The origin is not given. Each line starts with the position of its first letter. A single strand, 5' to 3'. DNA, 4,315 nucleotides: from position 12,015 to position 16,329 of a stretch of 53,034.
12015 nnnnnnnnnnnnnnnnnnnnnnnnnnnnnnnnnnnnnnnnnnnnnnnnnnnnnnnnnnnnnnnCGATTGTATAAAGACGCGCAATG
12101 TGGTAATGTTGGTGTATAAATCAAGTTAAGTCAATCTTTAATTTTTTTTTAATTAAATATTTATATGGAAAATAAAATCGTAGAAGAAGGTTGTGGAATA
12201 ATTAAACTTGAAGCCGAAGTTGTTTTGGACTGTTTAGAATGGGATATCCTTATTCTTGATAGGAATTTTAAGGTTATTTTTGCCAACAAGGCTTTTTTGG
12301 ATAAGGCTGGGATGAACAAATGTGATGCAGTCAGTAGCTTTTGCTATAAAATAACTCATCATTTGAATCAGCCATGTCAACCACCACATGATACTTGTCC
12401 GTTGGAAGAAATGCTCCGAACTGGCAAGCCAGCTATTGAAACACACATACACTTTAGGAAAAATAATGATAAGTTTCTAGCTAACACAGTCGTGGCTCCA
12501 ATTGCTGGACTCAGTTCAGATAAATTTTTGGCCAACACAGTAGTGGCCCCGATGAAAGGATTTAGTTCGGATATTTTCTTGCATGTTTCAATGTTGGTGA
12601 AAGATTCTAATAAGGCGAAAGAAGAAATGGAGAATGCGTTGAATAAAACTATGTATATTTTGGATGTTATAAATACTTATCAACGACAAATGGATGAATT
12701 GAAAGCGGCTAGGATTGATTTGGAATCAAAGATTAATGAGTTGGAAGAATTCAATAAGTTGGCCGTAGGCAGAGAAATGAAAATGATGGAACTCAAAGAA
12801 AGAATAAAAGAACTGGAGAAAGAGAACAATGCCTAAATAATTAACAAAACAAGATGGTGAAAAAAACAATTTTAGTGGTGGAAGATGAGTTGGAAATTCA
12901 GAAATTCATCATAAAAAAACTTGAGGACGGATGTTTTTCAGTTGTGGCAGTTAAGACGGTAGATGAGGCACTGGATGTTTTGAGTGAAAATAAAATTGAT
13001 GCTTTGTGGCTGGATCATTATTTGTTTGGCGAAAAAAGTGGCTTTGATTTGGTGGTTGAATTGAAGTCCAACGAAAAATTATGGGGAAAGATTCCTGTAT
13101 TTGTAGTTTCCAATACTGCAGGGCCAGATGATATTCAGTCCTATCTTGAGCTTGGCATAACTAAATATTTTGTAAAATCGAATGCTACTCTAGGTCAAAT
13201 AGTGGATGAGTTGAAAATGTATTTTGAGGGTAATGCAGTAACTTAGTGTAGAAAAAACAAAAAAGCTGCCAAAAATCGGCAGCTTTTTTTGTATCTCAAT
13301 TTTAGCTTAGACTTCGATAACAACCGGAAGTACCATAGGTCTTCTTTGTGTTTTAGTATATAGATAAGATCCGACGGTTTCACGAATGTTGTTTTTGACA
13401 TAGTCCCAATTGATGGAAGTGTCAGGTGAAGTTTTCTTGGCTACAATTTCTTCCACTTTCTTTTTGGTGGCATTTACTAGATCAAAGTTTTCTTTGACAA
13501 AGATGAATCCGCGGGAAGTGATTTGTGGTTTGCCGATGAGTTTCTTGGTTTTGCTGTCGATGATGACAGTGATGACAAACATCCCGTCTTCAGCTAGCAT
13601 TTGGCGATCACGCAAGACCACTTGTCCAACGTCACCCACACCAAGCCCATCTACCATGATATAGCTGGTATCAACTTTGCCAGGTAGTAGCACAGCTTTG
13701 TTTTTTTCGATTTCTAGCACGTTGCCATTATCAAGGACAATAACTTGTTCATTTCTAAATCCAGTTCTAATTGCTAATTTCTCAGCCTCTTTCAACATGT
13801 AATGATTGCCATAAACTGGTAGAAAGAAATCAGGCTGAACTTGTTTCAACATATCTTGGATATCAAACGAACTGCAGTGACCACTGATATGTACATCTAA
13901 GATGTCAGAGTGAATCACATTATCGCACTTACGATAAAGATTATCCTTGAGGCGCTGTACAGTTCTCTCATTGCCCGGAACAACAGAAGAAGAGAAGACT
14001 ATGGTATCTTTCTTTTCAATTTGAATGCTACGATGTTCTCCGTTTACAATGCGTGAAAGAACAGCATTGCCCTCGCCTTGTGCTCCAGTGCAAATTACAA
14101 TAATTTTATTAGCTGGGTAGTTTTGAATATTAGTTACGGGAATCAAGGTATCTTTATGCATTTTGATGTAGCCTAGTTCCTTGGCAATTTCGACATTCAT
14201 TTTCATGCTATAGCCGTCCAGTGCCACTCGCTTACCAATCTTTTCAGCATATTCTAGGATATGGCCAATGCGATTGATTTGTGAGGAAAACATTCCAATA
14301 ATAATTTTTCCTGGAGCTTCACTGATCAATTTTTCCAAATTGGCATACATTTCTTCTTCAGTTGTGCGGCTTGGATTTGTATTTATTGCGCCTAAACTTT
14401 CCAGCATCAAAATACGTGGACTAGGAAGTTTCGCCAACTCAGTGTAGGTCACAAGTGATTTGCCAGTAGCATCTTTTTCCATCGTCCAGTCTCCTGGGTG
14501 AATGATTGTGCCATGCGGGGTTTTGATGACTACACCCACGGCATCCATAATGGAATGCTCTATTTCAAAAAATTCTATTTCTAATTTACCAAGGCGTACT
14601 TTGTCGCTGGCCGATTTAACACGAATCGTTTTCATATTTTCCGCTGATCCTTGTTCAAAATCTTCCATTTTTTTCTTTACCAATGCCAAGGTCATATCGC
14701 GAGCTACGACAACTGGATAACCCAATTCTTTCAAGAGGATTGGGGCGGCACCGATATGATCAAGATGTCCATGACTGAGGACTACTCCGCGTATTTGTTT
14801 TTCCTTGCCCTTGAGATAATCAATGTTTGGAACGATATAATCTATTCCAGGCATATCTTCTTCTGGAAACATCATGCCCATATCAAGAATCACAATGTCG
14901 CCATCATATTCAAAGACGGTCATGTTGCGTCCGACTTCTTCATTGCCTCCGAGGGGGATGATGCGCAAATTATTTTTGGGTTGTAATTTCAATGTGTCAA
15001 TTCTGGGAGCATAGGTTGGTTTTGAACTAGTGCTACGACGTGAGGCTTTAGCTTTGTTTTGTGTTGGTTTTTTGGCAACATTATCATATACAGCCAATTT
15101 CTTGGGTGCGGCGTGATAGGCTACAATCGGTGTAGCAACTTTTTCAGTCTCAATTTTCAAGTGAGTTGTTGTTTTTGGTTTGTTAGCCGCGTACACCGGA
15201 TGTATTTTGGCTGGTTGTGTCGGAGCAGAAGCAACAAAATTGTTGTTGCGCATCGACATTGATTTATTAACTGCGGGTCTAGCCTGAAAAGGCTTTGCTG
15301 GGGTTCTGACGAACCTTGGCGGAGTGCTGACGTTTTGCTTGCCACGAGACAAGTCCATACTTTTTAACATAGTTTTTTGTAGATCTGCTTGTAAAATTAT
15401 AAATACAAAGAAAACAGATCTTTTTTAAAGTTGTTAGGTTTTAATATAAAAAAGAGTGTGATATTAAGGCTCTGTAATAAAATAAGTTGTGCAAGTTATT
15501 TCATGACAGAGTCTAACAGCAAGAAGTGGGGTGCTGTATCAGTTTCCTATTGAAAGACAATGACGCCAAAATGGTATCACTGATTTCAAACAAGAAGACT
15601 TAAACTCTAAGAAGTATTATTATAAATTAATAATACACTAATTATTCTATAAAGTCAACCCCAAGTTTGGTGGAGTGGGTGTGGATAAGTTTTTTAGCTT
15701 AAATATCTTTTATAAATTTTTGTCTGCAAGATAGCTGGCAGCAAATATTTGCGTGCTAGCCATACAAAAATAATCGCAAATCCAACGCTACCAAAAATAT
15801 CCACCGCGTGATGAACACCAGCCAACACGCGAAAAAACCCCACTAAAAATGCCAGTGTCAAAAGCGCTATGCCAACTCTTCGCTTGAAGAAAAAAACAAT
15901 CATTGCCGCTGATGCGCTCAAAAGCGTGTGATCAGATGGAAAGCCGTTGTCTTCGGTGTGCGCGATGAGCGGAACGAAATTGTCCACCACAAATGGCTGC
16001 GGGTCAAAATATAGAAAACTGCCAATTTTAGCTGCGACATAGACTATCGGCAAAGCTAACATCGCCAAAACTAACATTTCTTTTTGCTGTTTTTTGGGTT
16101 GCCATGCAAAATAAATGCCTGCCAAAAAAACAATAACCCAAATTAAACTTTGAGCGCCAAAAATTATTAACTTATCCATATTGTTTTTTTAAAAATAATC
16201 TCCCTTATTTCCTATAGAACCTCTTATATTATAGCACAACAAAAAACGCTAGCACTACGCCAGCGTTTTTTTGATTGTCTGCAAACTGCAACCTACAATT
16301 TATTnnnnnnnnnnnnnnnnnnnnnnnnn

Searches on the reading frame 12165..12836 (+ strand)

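Call 64: search_protein_families(library=pfam, proteins=[window:12165-12836:+])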
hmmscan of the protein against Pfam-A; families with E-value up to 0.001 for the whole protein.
window:12165-12836:+ (223 aa): 1 family
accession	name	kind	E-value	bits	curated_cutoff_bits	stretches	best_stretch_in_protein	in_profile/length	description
PF13426.13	PAS_9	-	9.4e-07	29.5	27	1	28-114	4-85/103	PAS domain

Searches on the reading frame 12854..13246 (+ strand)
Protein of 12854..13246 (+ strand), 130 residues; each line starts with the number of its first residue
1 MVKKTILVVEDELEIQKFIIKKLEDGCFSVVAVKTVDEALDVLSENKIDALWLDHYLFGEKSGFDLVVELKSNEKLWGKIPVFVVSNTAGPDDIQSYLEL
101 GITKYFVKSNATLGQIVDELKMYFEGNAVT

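Call 64: search_protein_families(library=pfam, proteins=[window:12854-13246:+])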
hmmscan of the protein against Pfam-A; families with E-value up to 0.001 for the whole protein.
window:12854-13246:+ (130 aa): 2 families
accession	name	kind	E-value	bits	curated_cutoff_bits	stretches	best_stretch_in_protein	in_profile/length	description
PF00072.30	Response_reg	-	4.3e-12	46.6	30.2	1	6-110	1-101/111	Response regulator receiver domain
PF20274.4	cREC_REC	-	3.8e-08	34.4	27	1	29-98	14-86/88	Cyclic-phosphate processing Receiver domain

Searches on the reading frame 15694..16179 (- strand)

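Call 64: search_protein_families(library=pfam, proteins=[window:15694-16179:-])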
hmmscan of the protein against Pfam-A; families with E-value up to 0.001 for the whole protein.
window:15694-16179:- (161 aa): 1 family
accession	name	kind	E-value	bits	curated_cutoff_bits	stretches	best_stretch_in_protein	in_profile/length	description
PF01569.27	PAP2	-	9e-14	51.8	27.2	1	36-145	5-124/130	PAP2 superfamily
